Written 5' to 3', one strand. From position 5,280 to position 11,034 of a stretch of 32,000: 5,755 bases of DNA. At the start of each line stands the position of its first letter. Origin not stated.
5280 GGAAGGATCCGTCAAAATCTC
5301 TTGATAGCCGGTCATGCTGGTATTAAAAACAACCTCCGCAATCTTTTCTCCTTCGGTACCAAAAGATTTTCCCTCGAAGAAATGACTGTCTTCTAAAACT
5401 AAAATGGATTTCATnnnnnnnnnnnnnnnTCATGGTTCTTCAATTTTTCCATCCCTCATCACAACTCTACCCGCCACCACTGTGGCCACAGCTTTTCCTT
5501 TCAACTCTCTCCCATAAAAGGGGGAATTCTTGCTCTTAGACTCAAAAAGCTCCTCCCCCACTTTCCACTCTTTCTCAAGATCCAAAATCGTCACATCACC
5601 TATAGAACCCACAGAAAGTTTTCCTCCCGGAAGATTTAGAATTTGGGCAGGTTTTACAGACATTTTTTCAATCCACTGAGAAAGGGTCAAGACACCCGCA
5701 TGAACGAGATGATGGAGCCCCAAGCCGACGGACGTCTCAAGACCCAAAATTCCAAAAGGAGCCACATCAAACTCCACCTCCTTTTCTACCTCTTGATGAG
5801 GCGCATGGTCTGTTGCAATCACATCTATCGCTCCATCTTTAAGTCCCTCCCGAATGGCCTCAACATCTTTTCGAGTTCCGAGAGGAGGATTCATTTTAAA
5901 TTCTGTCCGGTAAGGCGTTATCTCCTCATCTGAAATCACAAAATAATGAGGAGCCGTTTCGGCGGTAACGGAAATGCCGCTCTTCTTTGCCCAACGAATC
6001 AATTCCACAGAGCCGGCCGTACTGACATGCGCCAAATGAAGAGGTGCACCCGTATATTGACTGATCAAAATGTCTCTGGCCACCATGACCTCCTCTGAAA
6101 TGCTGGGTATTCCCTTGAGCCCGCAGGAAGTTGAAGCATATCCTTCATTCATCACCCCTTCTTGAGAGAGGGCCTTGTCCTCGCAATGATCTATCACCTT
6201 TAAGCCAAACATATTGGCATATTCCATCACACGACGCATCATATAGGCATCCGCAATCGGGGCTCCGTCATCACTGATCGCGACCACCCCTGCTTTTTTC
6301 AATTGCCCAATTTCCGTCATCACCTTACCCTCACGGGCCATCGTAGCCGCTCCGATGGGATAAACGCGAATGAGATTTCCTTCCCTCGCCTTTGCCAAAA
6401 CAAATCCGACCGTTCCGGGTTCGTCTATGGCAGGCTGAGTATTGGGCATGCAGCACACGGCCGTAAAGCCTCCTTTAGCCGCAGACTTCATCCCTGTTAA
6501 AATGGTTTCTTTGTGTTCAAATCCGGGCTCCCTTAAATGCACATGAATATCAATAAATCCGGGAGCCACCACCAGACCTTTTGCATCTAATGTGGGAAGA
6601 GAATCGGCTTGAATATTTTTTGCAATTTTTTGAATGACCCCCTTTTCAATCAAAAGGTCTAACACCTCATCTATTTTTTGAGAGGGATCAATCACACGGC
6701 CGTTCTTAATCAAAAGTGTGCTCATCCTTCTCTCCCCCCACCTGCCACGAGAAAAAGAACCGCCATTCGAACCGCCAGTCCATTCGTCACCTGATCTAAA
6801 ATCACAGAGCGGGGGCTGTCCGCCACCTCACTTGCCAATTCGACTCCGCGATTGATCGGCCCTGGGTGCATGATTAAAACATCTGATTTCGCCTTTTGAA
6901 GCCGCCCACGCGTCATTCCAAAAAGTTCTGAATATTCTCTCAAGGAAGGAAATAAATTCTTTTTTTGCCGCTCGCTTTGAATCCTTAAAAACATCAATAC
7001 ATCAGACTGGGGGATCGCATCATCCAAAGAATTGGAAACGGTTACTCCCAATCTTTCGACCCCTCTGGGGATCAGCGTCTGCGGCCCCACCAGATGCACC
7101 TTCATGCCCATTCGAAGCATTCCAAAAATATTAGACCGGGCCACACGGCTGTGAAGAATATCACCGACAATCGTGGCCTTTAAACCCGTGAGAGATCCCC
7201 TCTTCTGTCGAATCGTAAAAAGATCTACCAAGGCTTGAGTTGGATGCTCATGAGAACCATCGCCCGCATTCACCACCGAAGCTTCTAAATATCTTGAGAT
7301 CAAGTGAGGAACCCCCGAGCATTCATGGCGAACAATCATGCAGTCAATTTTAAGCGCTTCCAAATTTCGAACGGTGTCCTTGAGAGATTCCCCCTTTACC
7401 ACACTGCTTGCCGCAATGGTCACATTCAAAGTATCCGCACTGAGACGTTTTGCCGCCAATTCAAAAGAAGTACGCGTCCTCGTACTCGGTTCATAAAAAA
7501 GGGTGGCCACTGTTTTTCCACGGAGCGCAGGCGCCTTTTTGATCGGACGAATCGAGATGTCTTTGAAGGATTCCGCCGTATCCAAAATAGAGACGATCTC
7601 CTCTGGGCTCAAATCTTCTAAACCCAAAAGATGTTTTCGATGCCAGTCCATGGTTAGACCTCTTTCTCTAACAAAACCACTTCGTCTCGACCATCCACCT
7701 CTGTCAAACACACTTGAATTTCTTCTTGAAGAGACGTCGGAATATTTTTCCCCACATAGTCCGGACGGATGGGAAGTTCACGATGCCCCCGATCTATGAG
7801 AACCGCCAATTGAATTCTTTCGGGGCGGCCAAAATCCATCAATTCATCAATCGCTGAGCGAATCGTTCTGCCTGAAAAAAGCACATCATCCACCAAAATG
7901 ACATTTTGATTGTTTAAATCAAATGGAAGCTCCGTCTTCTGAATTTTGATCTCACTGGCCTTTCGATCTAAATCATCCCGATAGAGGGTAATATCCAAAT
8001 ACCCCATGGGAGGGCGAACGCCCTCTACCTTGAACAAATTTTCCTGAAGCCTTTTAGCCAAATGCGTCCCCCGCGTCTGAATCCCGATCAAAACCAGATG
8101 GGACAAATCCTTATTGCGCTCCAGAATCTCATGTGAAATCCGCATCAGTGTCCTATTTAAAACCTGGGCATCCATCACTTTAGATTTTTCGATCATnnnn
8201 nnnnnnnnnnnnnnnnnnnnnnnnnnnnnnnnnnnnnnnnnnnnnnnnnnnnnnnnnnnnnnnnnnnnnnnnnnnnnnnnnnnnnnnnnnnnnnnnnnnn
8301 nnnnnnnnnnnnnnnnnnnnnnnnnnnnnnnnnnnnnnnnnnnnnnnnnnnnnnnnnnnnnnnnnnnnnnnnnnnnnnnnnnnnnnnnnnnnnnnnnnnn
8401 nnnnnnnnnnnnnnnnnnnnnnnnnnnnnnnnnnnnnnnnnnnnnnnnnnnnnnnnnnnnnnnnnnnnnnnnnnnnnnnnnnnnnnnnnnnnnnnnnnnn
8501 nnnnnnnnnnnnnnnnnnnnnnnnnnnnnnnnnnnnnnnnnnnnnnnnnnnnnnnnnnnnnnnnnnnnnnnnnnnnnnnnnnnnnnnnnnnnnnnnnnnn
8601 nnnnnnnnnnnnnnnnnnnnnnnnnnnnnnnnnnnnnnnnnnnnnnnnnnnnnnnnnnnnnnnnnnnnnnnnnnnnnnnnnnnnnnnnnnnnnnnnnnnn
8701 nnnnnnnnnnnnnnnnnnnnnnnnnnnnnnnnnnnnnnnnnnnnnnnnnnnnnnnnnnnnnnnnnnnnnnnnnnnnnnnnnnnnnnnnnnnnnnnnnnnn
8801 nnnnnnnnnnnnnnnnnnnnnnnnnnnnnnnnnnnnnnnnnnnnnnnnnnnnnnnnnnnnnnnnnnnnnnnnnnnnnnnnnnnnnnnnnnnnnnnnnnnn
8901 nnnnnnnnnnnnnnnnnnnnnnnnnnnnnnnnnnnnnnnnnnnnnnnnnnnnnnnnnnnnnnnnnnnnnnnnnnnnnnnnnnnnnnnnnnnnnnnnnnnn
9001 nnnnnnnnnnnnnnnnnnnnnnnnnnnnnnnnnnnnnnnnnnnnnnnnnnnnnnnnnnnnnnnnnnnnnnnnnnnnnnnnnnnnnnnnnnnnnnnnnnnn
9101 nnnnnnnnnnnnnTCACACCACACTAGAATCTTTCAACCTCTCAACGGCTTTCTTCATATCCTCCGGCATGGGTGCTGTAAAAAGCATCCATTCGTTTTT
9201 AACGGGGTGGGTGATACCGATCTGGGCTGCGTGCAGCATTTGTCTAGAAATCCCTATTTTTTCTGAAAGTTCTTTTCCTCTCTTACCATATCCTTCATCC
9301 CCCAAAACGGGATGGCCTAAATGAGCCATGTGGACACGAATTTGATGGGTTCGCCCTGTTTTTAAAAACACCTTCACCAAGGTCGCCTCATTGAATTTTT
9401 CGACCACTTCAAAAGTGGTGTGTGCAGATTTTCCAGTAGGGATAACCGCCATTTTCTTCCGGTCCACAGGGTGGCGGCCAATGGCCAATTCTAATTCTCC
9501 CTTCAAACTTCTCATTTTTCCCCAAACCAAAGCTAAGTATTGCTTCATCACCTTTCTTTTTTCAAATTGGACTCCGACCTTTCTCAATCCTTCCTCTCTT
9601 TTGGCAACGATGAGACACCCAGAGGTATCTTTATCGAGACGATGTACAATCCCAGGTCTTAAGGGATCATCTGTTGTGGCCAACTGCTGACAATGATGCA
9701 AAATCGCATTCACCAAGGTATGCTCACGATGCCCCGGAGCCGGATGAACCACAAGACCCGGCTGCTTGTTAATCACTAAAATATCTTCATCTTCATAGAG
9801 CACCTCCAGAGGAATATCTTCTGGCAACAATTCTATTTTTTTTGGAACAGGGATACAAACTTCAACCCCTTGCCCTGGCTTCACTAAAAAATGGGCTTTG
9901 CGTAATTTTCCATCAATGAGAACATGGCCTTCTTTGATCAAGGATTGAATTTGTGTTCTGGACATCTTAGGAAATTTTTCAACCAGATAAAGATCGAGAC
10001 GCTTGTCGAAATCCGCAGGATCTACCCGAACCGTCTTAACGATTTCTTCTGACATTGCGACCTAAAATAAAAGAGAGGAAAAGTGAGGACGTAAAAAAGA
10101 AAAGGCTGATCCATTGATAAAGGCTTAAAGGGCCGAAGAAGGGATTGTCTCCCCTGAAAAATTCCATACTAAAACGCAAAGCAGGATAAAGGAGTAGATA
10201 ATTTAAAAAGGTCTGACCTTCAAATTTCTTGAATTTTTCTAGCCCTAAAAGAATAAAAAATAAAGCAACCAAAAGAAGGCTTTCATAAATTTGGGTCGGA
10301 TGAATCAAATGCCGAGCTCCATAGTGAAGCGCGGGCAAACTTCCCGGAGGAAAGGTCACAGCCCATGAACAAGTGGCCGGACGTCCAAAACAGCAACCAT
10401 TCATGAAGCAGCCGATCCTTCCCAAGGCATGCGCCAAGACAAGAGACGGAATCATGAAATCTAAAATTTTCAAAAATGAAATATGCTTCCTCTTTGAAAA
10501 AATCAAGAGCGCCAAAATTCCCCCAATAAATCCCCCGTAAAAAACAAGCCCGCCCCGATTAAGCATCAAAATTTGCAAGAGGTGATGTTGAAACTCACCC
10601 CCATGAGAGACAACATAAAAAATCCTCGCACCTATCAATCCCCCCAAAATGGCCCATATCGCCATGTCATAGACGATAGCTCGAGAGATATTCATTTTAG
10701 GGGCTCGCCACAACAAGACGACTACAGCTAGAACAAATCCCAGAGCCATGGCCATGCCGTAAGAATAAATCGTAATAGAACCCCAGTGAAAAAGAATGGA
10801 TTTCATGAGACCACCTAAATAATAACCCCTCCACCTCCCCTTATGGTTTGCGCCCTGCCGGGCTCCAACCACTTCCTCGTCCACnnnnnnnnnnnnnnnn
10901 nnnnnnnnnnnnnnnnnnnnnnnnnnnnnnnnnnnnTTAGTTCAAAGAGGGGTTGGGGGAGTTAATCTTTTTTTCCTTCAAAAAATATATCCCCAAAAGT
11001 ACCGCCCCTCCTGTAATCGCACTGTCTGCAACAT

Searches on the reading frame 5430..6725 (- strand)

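Call 49: search_protein_families(library=pfam, proteins=[window:5430-6725:-], max_evalue=0.00001)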
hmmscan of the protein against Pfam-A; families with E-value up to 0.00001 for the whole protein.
window:5430-6725:- (431 aa): 3 families
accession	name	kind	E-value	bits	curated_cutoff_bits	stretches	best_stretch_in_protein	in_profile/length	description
PF01979.26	Amidohydro_1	-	1.7e-28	100.3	25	1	52-422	1-345/345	Amidohydrolase family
PF07969.17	Amidohydro_3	-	1.3e-12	48.4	29.7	0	46-76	3-33/472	Amidohydrolase family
PF12890.13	DHOase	-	5.7e-09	36.6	21.2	1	52-236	3-139/142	Dihydro-orotase-like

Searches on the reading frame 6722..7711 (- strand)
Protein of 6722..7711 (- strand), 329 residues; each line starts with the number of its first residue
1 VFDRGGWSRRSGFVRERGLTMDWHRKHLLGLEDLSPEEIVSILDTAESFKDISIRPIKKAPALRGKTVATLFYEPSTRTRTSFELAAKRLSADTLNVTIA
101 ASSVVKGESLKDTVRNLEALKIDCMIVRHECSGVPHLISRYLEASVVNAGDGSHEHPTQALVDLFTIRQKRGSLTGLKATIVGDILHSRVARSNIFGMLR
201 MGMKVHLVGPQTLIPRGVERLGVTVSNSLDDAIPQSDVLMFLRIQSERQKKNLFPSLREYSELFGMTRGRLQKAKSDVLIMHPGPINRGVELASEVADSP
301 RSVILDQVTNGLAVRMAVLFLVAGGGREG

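Call 49: search_protein_families(library=pfam, proteins=[window:6722-7711:-], max_evalue=0.00001)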
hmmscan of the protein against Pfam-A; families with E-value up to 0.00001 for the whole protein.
window:6722-7711:- (329 aa): 2 families
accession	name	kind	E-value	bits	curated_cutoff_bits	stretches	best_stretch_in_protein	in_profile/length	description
PF02729.26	OTCace_N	-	2.2e-45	154.8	29.9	1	26-169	1-148/148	Aspartate/ornithine carbamoyltransferase, carbamoyl-P binding domain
PF00185.30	OTCace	-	1.7e-27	96.8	29.4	1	176-321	2-156/157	Aspartate/ornithine carbamoyltransferase, Asp/Orn binding domain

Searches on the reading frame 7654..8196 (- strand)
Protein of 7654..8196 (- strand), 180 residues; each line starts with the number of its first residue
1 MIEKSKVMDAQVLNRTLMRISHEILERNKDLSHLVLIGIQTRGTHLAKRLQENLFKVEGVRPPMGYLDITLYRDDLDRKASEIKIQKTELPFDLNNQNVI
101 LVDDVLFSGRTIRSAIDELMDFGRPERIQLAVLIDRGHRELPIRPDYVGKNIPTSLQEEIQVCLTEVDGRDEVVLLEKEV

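Call 49: search_protein_families(library=pfam, proteins=[window:7654-8196:-], max_evalue=0.00001)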
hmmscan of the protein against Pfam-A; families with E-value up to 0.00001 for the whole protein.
window:7654-8196:- (180 aa): 2 families
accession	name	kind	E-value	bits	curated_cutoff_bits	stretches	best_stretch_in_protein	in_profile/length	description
PF00156.33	Pribosyltran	-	5e-20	71.8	26.3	1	15-159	13-149/158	Phosphoribosyl transferase domain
PF14681.12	UPRTase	-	1.2e-06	28.7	27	1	66-134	93-159/206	Uracil phosphoribosyltransferase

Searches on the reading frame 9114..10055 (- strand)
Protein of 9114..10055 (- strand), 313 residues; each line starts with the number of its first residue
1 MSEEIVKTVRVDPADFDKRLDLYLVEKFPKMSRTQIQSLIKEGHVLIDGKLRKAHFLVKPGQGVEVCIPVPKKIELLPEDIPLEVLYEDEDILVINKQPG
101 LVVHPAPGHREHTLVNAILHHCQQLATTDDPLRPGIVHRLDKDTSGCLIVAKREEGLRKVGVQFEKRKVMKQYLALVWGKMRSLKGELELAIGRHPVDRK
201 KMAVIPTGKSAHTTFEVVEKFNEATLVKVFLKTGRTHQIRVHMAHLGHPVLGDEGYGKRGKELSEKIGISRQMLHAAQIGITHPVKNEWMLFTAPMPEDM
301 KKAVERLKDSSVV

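Call 49: search_protein_families(library=pfam, proteins=[window:9114-10055:-], max_evalue=0.00001)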
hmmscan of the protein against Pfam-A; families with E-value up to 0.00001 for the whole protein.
window:9114-10055:- (313 aa): 2 families
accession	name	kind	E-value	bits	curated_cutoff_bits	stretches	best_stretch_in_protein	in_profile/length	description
PF00849.27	PseudoU_synth_2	-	1.2e-32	113.7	26.8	1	91-245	1-152/152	RNA pseudouridylate synthase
PF01479.30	S4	-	4.9e-10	39.4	22.8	1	19-62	2-46/48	S4 domain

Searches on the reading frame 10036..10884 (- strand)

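Call 49: search_protein_families(library=pfam, proteins=[window:10036-10884:-], max_evalue=0.00001)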
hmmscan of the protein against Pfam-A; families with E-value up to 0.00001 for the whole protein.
window:10036-10884:- (282 aa): 1 family
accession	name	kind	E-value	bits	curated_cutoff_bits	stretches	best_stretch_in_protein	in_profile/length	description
PF01790.23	LGT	-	4.3e-65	219.8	24.9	1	30-271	2-238/240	Prolipoprotein diacylglyceryl transferase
